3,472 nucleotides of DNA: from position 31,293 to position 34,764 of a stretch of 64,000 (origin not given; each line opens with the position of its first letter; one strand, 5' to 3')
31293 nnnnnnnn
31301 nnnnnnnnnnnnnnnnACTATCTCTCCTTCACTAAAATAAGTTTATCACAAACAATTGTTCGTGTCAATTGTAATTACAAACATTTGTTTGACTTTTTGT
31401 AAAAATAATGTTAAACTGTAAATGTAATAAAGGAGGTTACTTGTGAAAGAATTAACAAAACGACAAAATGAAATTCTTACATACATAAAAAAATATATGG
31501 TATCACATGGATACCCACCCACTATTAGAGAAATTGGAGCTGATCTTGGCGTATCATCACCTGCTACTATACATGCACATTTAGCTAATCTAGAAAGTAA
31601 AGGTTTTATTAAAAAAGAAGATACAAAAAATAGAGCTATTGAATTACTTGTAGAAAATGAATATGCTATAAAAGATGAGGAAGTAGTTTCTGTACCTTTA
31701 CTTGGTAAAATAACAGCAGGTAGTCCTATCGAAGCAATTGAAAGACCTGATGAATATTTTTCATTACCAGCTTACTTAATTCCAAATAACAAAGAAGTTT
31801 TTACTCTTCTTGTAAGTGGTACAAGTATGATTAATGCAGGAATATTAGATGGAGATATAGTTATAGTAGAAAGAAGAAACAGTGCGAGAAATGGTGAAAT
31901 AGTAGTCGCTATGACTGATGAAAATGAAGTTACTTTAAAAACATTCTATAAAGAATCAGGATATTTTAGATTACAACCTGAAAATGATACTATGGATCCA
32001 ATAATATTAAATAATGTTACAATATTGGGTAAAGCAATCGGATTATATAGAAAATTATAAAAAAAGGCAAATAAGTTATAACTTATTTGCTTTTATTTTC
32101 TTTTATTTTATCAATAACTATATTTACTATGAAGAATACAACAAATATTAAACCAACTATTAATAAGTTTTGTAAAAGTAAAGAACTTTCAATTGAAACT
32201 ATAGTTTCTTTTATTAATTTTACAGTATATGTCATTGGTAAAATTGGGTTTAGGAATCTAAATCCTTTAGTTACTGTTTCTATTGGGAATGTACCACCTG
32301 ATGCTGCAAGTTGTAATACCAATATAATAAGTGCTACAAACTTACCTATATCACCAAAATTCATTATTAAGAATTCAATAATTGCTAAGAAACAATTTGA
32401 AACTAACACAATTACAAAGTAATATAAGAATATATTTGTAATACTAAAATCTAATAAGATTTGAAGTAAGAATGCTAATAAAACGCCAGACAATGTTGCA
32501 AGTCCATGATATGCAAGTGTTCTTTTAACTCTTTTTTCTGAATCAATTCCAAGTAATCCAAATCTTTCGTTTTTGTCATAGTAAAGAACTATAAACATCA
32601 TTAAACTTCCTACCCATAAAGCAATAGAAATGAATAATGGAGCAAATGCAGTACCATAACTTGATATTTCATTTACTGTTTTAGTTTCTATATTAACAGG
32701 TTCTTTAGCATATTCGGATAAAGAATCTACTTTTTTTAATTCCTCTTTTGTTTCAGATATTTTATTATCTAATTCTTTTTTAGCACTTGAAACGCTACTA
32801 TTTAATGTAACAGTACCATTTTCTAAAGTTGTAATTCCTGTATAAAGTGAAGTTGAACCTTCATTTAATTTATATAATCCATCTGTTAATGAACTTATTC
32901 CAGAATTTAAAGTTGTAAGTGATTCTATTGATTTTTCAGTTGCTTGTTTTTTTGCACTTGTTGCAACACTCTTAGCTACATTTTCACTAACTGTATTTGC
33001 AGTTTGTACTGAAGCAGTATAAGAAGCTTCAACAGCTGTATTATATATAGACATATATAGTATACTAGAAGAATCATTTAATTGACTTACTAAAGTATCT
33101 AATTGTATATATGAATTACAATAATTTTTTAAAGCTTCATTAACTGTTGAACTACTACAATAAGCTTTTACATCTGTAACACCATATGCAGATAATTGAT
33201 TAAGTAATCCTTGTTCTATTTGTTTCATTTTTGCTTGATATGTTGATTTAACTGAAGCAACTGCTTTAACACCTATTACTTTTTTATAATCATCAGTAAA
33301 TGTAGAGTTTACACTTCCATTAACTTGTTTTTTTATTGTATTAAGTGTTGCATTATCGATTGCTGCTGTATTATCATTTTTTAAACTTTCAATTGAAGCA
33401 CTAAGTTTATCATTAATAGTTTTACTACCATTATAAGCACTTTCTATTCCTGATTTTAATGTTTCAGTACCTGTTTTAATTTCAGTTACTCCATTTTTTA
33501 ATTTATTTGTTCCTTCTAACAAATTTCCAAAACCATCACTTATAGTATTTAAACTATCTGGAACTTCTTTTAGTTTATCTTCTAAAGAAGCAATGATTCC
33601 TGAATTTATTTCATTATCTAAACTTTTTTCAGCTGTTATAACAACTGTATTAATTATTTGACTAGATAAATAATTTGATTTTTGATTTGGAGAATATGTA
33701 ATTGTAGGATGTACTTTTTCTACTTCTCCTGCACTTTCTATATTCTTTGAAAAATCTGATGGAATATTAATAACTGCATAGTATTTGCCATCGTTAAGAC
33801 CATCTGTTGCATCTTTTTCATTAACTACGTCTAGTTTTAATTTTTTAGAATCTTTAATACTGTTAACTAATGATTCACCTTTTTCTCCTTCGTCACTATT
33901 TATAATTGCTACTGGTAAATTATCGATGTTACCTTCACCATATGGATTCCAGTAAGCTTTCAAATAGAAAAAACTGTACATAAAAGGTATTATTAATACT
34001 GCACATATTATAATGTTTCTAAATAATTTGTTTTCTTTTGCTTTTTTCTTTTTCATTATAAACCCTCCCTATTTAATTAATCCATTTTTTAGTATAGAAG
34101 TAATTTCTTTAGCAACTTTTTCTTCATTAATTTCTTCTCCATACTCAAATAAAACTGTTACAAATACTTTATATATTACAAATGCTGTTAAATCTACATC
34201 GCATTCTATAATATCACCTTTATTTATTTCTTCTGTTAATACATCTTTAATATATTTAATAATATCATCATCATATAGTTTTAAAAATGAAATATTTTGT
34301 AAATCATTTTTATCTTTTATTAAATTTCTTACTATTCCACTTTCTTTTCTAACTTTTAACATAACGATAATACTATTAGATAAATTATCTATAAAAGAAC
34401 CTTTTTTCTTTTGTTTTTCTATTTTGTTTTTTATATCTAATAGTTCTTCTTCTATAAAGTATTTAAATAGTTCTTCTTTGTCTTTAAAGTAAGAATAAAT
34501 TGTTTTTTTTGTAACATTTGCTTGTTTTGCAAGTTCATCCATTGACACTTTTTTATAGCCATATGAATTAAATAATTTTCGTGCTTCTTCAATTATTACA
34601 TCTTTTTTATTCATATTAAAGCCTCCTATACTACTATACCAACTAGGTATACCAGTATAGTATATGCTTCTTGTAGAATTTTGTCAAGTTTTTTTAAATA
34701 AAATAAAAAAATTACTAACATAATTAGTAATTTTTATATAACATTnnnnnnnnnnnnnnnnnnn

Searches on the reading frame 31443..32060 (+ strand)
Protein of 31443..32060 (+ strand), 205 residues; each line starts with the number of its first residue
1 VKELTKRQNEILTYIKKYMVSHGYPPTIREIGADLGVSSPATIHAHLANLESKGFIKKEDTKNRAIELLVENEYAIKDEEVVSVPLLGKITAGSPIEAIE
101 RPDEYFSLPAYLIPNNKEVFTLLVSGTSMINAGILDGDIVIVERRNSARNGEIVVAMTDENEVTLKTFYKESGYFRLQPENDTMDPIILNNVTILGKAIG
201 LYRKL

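Call 6: search_protein_families(library=pfam, proteins=[window:31443-32060:+], max_evalue=1)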
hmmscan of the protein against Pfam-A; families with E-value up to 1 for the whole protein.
window:31443-32060:+ (205 aa): 16 families
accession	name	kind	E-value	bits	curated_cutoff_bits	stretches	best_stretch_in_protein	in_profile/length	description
PF00717.28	Peptidase_S24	-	1.8e-33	115.2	23.3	1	85-199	1-116/116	Peptidase S24-like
PF01726.22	LexA_DNA_bind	-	6e-24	84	23.7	1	1-65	1-65/65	LexA DNA binding domain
PF13730.12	HTH_36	-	0.0039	17.4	25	1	11-56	10-55/55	Helix-turn-helix domain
PF00196.25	GerE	-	0.0051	16.8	23.5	1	3-53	2-44/57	Bacterial regulatory proteins, luxR family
PF13412.12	HTH_24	-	0.0074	16.3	21.9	1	27-57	19-48/48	Winged helix-turn-helix DNA-binding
PF11740.13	KfrA_N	-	0.0086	17.2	26.1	1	19-52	12-45/113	Plasmid replication region DNA-binding N-term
PF04545.22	Sigma70_r4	-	0.012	15.5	24.1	1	1-38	2-33/50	Sigma-70, region 4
PF08279.18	HTH_11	-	0.016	15.5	25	1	21-55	11-44/55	HTH domain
PF01022.26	HTH_5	-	0.022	15.1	22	1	26-58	16-47/47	Bacterial regulatory protein, arsR family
PF01978.25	TrmB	-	0.028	14.7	25.6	1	18-62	16-58/68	Sugar-specific transcriptional regulator TrmB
PF12802.13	MarR_2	-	0.031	14.9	27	1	24-61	19-55/61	MarR family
PF04703.18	FaeA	-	0.076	13.8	20.7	1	8-60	2-49/62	FaeA-like protein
PF09339.16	HTH_IclR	-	0.099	12.9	22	1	26-59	19-51/52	IclR helix-turn-helix domain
PF22381.2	Staph_reg_Sar_Rot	-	0.12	12.9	27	1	3-59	11-61/85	Transcriptional regulator SarA/Rot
PF01047.28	MarR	-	0.14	12.5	24.6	1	25-60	17-51/59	MarR family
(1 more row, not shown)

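Call 7: search_protein_families(library=ncbifam, proteins=[window:31443-32060:+], max_evalue=1)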
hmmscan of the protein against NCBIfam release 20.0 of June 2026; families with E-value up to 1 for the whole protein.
window:31443-32060:+ (205 aa): 7 families
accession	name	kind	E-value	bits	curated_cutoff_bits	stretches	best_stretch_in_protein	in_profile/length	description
TIGR00498.1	lexA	equivalog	1.3e-67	227.3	110.95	1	1-205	1-202/203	transcriptional repressor LexA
NF007621.2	PRK10276.1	subfamily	4e-19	68.7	110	1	92-191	2-100/115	translesion error-prone DNA polymerase V autoproteolytic subunit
TIGR01884.1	cas_HTH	subfamily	0.00034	20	60.2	1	27-67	158-197/202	CRISPR-associated CARF protein Csa3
NF051876.1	transXXX_HumD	equivalog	0.0012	18.8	120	1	95-167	4-74/129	HumD family translesion DNA polymerase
TIGR00331.1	hrcA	equivalog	0.0039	16.8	197.2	1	5-59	1-56/338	heat-inducible transcriptional repressor HrcA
NF040939.2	trans_reg_lrs14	equivalog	0.034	14.2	90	1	19-64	30-74/103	Lrs14 family HTH-type transcriptional regulator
NF007685.0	PRK10360.1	equivalog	0.13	12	258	1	27-53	154-179/196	response regulator transcription factor UhpA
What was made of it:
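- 31443..32060 (+): lexA: 205 aa, GTG start, preceded by AAGGAGG. TIGR00498 E=1.3e-67; PF01726 and PF00717 (calls 6, 7).
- Checked: The gene at 31443-32060 (+) is genuine: TIGR00498 E=1.3e-67 over its full length, with the Pfam LexA_DNA_bind and Peptidase_S24 domains (calls 6, 7).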

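Call 15: find_related_loci(query=window:31443-32057:+, collection=genome_contigs, flank=4000)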
Query window:31443-32057:+ (205 aa) in genome_contigs; peptide patterns used: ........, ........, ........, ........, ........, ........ (x = any residue, [..] = any of these).
599 stretches matched a pattern (row limit reached: there are more); 550 encode a relative of the query (tblastn E <= 1e-3); the best 80 are kept; 80 distinct loci.
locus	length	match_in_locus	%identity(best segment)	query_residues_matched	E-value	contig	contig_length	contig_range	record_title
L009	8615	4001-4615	83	1-205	3e-115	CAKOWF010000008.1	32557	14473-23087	MAG: uncultured Bacilli bacterium isolate REFINED_METABAT215_TOP10_CONTIGS_1500_ASSEMBLY_K77_MERGED__Hadza_MoBio_hadza-A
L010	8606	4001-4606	85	4-205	1e-114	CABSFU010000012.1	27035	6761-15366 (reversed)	MAG TPA_asm: uncultured Bacillales bacterium isolate MGYG-HGUT-02248 genome assembly, contig: GUT_GENOME139761_12, whole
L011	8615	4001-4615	84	1-205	1e-114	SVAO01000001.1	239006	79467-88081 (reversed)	MAG: Bacillota bacterium isolate SIG204 NODE_610_length_239006_cov_7.015171, whole genome shotgun sequence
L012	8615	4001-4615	84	1-205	2e-114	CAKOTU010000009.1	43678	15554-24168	MAG: uncultured Bacilli bacterium isolate REFINED_METABAT215_TOP10_CONTIGS_1500_ASSEMBLY_K77_MERGED__Hadza_MoBio_hadza-E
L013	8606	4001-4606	85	4-205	6e-114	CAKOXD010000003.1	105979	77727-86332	MAG: uncultured Bacilli bacterium isolate REFINED_METABAT215_TOP10_CONTIGS_1500_ASSEMBLY_K77_MERGED__Hadza_MoBio_hadza-E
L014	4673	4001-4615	80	1-205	5e-114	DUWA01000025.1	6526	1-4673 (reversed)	MAG TPA_asm: Mycoplasmatota bacterium isolate AS08sgBPME_99 37324_AS08, whole genome shotgun sequence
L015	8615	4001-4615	82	1-205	6e-113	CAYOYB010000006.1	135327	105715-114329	MAG TPA_asm: uncultured Muribaculaceae bacterium isolate SRP199465_co1_408 genome assembly, contig: NODE_134_length_1353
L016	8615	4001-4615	82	1-205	6e-113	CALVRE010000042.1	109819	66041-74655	MAG: uncultured Bacilli bacterium isolate E10__bin82 genome assembly, contig: E10__k127_5938151, whole genome shotgun se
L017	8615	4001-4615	83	1-205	9e-113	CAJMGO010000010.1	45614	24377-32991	MAG TPA_asm: uncultured Firmicutes bacterium isolate ERR414261-bin.25 genome assembly, contig: NODE_226_length_45614_cov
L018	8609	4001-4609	83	3-205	9e-113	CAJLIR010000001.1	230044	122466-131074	MAG TPA_asm: uncultured Bacillales bacterium isolate ERR1600721-bin.53 genome assembly, contig: NODE_22_length_230044_co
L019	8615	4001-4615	81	1-205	3e-112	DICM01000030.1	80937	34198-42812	MAG TPA_asm: Bacillales bacterium UBA5026 UBA5026_contig_186, whole genome shotgun sequence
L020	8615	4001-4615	82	1-205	4e-112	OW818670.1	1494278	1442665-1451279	metagenome genome assembly, chromosome: 1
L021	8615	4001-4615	82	1-205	3e-112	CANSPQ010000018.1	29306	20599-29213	MAG TPA_asm: uncultured Bacillales bacterium isolate SRR15730548_bin.42_metawrap_v1.3_MAG genome assembly, contig: NODE.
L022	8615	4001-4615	81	1-205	1e-111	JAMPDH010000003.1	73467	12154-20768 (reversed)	MAG: Clostridium sp. isolate NALB_7821b_8 Scaffold_#3__SCF_003___73467_bp, whole genome shotgun sequence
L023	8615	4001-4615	82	1-205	1e-111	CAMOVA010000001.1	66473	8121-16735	MAG: uncultured Firmicutes bacterium isolate SRR873606_bin.76_metaWRAP_v1.3_MAG genome assembly, contig: NODE_438_length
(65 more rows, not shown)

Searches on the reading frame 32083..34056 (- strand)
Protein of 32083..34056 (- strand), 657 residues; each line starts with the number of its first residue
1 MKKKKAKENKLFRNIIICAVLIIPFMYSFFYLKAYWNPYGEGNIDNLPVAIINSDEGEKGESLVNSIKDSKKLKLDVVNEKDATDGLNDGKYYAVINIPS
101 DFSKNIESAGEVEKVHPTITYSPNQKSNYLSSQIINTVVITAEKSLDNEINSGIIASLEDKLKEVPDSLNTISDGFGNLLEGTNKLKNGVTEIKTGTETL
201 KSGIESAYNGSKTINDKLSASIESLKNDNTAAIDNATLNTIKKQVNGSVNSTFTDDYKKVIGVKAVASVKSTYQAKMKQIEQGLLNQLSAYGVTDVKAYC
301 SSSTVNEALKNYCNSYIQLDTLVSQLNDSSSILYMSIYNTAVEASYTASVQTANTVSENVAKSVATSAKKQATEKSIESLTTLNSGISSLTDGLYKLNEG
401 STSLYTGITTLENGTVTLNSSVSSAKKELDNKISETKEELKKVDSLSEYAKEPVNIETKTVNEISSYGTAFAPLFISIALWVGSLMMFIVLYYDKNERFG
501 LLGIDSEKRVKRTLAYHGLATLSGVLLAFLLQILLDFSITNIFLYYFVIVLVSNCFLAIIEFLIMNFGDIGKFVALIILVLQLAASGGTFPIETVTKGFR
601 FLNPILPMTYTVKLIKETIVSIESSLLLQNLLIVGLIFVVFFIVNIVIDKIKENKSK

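Call 6: search_protein_families(library=pfam, proteins=[window:32083-34056:-], max_evalue=1)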
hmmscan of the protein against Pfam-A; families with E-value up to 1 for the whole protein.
window:32083-34056:- (657 aa): 8 families
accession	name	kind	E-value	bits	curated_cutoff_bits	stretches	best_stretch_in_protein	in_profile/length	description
PF12698.13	ABC2_membrane_3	-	3e-19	69.7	31.6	2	332-646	16-346/347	ABC-2 family transporter protein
PF01061.29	ABC2_membrane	-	0.0012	18.8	26.9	1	520-615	107-206/211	ABC-2 type transporter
PF07889.17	DUF1664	-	0.056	13.9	34.6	1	404-465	39-100/124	Protein of unknown function (DUF1664)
PF14362.11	DUF4407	-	0.068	12.9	31.3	0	135-237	109-215/297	Domain of unknown function (DUF4407)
PF25014.1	NET2A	-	0.081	13.2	33.1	1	377-457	138-215/235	NET2A-like domain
PF06419.17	COG6_N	-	0.089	13.4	27.4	0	141-217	11-90/114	Conserved oligomeric complex COG6, N-terminal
PF00038.26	Filament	-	0.39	10.7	40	1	357-467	198-303/313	Intermediate filament protein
PF09787.14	Golgin_A5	-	0.62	10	31.7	1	197-361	63-223/305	Golgin subfamily A member 5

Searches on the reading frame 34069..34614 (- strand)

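Call 41: search_protein_families(library=ncbifam, proteins=[window:34069-34614:-], max_evalue=0.00001)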
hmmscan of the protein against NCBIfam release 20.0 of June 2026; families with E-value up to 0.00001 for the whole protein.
window:34069-34614:- (181 aa): 16 families
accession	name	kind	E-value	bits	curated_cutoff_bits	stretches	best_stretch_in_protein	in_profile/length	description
NF041196.1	ScbR_bind_reg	equivalog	9.6e-10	38.9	150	1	5-97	9-102/191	ScbR family autoregulator-binding transcription factor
NF051852.1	efflux_TF_MtrR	exception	1.3e-09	38.1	280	1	4-94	12-104/205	multidrug efflux system transcriptional repressor MtrR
TIGR03968.1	mycofact_TetR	equivalog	1.5e-09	37.8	224.9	1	4-110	11-121/190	mycofactocin system transcriptional regulator MftR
NF037937.1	septum_RefZ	equivalog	2.4e-08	34.1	180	1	4-92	1-92/195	forespore capture DNA-binding protein RefZ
NF053878.1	FATransRegFadRBac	equivalog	2.6e-08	33.9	200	1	3-83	4-88/190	fatty acid metabolism transcriptional regulator FadR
NF007949.0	PRK10668.1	equivalog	3.9e-08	33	271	1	4-70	13-80/216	multidrug efflux transporter transcriptional repressor AcrR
TIGR02366.1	DHAK_reg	equivalog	4.2e-08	33.4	129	1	4-91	5-88/176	dihydroxyacetone kinase transcriptional activator DhaS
NF000040.3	Tn10_TetC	equivalog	6.2e-07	29.8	425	1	6-66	17-77/197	tetracyline resistance-associated transcriptional repressor TetC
NF007430.0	PRK09975.1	equivalog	7.5e-07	28.5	274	1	4-88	13-99/220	acrEF/envCD operon transcriptional regulator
TIGR03384.1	betaine_BetI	equivalog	9.1e-07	28.7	201.3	1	3-71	9-77/189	choline-binding transcriptional repressor BetI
NF053731.1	TransRegFasRMycb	equivalog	1.3e-06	28.4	330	1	4-56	13-65/199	HTH-type transcriptional activator FasR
NF001978.0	PRK00767.1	equivalog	2.3e-06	27.5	118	1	5-71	12-78/197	transcriptional regulator BetI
NF058643.1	TranRegCurRPseudo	equivalog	2.3e-06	27.4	300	1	6-152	11-166/193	TetR family transcriptional repressor CurR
NF033703.1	transcr_KstR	equivalog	3e-06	26.9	280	1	6-75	11-80/185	cholesterol catabolism transcriptional regulator KstR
TIGR03613.1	RutR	equivalog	4.3e-06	26.7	368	1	3-61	9-66/202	pyrimidine utilization regulatory protein R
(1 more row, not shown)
